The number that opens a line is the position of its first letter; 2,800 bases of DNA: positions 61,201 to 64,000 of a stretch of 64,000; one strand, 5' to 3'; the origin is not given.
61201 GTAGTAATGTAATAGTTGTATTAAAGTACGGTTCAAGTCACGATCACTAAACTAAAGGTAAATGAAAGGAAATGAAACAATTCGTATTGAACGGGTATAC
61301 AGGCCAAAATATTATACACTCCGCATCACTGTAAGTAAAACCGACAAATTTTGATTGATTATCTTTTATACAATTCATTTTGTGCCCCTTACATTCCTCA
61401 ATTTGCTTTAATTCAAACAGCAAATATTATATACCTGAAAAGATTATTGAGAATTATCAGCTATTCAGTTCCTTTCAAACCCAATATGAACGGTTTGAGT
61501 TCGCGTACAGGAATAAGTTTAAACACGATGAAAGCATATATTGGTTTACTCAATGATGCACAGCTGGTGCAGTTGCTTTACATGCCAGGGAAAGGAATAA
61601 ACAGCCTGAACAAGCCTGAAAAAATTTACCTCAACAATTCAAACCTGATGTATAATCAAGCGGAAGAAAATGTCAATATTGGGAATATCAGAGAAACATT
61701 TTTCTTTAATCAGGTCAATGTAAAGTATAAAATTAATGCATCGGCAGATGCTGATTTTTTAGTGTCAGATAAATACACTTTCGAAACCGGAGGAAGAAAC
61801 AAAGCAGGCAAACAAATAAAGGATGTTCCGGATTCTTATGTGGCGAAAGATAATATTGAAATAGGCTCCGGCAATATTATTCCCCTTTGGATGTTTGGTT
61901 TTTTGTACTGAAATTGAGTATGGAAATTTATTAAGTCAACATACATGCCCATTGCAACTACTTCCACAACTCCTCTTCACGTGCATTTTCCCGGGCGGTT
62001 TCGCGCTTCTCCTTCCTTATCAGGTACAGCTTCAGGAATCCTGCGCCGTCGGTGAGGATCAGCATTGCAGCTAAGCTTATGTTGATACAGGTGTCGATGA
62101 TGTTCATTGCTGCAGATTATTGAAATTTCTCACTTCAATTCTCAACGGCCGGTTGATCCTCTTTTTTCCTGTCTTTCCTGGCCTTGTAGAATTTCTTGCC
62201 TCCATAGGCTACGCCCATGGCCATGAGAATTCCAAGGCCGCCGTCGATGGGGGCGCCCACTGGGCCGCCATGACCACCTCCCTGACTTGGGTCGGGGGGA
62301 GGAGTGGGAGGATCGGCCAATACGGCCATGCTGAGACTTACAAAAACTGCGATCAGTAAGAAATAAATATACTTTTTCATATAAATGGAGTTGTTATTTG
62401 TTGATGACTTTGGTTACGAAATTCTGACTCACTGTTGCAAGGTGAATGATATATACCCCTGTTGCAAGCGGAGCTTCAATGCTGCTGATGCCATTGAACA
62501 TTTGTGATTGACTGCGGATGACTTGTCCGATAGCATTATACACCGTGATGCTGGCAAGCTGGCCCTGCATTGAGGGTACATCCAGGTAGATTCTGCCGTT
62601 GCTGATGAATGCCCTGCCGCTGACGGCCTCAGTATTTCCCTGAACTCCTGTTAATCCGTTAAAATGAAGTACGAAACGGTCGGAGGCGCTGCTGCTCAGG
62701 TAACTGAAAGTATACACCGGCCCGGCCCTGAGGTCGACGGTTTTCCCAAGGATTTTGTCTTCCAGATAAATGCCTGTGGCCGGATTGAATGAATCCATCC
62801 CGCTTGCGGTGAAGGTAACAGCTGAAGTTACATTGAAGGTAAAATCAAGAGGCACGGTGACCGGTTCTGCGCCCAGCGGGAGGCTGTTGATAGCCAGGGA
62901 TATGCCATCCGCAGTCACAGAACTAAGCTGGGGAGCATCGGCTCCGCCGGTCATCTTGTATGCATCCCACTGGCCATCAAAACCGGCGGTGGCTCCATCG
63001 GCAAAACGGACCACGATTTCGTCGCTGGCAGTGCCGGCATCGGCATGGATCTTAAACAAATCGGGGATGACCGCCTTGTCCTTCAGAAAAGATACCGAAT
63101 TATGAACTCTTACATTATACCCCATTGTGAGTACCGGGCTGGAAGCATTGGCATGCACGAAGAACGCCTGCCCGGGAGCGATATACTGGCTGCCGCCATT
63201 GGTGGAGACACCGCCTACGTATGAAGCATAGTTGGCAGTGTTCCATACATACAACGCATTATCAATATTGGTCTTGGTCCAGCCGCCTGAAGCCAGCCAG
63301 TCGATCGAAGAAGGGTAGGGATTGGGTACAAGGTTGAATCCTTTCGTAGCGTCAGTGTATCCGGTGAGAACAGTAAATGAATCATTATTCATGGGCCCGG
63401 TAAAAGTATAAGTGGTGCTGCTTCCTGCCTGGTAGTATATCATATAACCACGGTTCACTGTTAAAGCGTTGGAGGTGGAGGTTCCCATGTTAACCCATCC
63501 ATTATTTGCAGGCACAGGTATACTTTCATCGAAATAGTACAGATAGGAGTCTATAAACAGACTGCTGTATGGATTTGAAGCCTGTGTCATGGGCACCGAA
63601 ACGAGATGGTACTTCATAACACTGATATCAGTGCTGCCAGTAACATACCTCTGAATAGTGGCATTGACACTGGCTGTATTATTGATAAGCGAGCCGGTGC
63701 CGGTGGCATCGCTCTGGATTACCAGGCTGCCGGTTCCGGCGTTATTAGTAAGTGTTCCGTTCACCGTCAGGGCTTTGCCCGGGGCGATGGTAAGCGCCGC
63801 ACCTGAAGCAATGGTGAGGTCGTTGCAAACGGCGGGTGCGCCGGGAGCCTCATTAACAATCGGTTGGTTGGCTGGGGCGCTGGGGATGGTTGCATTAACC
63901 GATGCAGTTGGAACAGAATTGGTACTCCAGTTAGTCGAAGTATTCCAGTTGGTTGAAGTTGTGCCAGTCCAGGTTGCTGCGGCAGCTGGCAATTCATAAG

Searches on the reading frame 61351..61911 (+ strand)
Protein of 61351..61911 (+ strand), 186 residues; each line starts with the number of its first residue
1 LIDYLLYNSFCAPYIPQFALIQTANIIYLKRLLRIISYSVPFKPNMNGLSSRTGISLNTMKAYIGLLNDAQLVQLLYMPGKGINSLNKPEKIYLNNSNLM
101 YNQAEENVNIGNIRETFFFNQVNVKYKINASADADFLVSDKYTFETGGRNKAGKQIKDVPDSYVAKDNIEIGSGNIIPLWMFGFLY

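Call 74: search_protein_families(library=pfam, proteins=[window:61351-61911:+])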
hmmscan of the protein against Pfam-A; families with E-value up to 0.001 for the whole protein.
window:61351-61911:+ (186 aa): 1 family
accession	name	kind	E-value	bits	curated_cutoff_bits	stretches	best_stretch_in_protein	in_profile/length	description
PF13635.12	DUF4143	-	1.9e-05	24.9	28.1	1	22-127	9-123/160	Domain of unknown function (DUF4143)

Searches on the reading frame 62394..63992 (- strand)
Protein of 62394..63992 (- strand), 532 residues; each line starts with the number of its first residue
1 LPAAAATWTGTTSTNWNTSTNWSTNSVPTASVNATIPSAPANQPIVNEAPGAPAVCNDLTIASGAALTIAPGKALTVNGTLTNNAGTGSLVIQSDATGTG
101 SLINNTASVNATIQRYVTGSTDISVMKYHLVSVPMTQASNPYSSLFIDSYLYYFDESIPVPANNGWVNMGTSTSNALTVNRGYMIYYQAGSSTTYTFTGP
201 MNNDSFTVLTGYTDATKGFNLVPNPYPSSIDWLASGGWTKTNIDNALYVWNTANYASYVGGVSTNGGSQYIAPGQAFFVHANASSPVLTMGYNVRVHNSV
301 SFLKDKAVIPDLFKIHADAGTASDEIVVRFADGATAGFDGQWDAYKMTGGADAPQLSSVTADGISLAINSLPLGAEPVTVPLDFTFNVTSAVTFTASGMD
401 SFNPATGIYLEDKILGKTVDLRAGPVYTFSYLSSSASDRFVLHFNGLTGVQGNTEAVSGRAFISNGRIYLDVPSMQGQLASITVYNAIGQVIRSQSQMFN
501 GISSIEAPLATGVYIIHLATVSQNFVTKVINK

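Call 74: search_protein_families(library=pfam, proteins=[window:62394-63992:-])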
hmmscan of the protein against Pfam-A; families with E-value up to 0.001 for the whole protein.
window:62394-63992:- (532 aa): 1 family
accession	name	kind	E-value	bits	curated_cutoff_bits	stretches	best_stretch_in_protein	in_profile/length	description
PF18962.6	Por_Secre_tail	-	0.00057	20.6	27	0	467-530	9-74/75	Secretion system C-terminal sorting domain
